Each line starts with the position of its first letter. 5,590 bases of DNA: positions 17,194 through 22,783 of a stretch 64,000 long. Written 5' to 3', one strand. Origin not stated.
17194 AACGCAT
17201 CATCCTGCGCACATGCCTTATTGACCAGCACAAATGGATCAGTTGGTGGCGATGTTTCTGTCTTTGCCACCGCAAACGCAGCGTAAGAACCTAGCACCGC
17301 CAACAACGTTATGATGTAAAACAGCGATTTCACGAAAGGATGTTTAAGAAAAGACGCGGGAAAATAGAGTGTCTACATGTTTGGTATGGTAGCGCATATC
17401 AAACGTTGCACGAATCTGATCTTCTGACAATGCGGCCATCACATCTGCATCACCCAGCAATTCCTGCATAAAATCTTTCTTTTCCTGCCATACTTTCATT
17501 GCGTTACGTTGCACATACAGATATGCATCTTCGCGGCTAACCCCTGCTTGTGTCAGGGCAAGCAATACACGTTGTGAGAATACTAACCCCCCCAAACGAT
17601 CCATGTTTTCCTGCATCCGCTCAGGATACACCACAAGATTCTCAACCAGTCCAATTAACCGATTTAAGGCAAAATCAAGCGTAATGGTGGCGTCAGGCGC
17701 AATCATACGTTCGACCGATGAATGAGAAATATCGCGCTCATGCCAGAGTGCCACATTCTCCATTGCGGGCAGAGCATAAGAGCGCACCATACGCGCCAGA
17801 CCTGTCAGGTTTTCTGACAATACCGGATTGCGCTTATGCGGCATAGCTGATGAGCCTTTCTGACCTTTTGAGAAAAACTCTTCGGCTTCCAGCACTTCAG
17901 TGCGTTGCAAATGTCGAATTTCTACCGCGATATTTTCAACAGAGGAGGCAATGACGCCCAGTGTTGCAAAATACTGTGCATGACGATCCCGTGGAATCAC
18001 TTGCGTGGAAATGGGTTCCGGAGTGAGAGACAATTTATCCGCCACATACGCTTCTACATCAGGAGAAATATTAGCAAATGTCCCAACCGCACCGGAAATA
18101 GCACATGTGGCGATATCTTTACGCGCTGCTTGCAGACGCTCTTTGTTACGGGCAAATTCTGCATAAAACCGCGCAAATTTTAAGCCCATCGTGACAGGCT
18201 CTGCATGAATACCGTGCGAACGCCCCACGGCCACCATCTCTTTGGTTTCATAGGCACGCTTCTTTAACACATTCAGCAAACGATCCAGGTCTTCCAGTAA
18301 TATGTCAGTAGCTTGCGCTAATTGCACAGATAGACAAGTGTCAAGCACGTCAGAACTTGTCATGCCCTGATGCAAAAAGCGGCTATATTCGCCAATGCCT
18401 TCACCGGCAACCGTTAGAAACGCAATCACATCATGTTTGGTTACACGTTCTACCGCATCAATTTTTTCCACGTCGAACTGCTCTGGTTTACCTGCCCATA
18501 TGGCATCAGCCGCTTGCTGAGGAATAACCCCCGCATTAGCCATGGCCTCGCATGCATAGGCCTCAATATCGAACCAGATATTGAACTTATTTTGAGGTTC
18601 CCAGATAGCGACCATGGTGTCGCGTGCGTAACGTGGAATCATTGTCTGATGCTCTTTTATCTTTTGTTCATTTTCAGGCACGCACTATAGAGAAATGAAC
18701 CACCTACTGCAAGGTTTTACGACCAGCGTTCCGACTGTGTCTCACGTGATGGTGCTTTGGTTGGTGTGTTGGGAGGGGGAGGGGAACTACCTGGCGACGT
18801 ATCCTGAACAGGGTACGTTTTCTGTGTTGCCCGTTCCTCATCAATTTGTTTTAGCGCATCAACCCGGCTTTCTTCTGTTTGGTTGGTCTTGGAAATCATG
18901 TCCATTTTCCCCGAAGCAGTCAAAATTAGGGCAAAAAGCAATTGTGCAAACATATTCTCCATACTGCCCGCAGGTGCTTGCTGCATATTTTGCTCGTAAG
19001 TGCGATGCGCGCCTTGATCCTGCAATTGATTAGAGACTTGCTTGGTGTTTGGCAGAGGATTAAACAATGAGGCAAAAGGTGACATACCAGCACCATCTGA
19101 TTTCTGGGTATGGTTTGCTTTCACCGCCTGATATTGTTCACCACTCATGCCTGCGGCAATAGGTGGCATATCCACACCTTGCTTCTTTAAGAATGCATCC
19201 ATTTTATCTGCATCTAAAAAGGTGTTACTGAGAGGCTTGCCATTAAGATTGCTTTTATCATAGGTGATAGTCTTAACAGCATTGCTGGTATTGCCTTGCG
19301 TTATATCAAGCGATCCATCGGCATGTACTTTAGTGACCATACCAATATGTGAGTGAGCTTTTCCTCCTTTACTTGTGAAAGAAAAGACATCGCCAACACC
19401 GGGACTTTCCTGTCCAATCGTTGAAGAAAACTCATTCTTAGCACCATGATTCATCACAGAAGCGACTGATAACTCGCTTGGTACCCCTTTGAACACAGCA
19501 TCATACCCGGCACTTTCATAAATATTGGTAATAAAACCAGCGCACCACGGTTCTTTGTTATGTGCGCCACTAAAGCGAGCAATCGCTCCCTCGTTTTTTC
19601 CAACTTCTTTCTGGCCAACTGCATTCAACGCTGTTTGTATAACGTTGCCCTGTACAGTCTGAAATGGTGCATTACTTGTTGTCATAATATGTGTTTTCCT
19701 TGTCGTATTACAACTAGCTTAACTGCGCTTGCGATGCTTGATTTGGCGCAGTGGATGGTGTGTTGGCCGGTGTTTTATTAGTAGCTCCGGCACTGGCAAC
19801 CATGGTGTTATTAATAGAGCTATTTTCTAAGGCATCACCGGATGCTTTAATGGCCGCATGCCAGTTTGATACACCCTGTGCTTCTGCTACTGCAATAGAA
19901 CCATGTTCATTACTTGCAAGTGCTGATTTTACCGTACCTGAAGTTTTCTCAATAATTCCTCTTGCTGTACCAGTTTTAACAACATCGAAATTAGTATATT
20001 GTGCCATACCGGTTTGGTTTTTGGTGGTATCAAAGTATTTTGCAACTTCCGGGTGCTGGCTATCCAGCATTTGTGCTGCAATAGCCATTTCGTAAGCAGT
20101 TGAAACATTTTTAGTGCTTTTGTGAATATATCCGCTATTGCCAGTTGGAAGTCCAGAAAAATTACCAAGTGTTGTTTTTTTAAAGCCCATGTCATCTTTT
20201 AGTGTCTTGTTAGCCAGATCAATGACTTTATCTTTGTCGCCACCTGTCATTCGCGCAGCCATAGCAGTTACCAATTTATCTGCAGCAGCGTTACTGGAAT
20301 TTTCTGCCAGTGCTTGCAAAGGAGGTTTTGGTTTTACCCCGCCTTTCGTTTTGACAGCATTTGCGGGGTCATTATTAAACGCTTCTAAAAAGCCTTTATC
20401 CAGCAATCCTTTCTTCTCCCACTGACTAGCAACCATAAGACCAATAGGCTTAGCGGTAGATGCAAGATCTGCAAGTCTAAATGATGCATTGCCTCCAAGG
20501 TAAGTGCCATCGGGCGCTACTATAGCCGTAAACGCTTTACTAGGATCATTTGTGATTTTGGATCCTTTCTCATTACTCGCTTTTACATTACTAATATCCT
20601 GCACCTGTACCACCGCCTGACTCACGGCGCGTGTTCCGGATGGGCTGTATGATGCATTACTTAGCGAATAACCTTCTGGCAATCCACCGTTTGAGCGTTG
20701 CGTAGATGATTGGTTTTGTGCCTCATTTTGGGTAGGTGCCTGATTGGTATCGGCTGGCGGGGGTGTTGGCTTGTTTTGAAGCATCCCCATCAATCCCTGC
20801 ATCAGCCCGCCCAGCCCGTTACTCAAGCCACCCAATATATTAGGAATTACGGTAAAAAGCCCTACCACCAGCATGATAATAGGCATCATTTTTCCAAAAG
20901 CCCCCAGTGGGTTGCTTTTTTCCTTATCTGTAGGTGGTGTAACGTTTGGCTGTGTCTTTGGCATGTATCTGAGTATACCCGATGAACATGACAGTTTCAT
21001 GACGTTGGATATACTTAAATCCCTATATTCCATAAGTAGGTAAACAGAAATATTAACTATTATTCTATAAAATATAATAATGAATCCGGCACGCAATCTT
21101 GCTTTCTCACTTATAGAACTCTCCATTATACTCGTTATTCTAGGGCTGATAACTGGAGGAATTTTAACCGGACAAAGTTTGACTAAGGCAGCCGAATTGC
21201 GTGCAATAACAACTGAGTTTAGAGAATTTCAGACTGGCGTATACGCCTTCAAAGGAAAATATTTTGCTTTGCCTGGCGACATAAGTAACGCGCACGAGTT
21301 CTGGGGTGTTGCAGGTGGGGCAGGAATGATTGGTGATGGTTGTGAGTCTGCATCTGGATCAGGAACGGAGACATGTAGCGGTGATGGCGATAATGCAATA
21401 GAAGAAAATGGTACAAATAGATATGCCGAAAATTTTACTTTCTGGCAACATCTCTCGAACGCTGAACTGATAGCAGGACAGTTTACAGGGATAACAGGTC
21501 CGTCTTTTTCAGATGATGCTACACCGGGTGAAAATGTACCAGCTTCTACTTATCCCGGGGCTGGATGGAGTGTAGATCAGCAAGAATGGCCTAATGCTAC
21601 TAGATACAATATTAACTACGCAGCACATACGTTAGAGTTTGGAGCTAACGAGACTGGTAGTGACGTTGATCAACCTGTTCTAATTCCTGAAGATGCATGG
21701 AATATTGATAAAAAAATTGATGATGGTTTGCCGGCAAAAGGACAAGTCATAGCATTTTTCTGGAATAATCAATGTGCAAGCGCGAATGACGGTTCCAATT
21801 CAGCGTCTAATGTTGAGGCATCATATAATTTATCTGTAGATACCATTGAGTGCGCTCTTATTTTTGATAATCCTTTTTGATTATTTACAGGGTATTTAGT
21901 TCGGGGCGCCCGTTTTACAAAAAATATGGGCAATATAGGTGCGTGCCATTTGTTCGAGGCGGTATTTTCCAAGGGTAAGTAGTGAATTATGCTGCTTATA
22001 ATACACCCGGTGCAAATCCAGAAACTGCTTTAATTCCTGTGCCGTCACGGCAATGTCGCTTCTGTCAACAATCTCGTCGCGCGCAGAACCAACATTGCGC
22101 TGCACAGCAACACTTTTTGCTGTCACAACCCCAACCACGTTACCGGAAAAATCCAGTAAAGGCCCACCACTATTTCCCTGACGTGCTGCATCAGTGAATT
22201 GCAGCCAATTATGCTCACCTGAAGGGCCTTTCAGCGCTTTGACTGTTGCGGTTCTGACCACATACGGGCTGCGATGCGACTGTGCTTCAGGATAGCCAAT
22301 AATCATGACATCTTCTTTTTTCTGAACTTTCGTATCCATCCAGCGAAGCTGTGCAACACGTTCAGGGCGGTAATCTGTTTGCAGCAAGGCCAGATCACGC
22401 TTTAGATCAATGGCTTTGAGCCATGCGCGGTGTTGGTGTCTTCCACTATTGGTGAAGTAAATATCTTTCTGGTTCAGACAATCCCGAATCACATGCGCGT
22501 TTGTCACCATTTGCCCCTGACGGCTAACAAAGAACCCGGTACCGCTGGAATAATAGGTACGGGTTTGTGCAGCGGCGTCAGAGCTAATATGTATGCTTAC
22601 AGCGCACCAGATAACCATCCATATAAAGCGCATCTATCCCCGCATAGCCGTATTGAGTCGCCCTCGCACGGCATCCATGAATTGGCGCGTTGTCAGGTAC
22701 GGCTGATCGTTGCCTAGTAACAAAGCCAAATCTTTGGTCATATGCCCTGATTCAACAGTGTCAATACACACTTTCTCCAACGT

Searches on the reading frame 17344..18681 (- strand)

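Call 19: search_protein_families(library=pfam, proteins=[window:17344-18681:-], max_evalue=0.001)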
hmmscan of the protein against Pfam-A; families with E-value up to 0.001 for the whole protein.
window:17344-18681:- (445 aa): 2 families
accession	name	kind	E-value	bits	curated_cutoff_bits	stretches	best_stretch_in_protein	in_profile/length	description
PF00206.25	Lyase_1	-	1e-55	189.8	27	1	19-299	6-310/312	Lyase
PF10397.14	ADSL_C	-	3.4e-25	88.6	32.7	1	365-443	1-79/79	Adenylosuccinate lyase C-terminus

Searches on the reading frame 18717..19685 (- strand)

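Call 19: search_protein_families(library=pfam, proteins=[window:18717-19685:-], max_evalue=0.001)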
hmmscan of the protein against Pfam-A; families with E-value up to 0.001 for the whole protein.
window:18717-19685:- (322 aa): 1 family
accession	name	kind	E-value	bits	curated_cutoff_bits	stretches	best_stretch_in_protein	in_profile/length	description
PF05257.22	CHAP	-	1.2e-08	35.7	26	1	43-132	4-81/81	CHAP domain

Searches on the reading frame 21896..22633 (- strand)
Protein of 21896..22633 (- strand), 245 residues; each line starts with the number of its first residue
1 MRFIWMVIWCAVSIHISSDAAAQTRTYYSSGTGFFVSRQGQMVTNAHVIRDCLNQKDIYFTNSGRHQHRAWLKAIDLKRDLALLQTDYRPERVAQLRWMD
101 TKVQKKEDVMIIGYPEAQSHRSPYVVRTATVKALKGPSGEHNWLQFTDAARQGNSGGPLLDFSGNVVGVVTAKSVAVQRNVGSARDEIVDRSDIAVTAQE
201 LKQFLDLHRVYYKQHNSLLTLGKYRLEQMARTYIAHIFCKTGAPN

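Call 63: search_protein_families(library=pfam, proteins=[window:21896-22633:-], max_evalue=0.0001)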
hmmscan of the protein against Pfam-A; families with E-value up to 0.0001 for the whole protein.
window:21896-22633:- (245 aa): 2 families
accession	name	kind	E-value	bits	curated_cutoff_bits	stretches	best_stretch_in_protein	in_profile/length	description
PF13365.12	Trypsin_2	-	2.3e-23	83.9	27.6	1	31-169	1-144/144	Trypsin-like peptidase domain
PF00089.32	Trypsin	-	3.2e-12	47.2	20.6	1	23-175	15-200/220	Trypsin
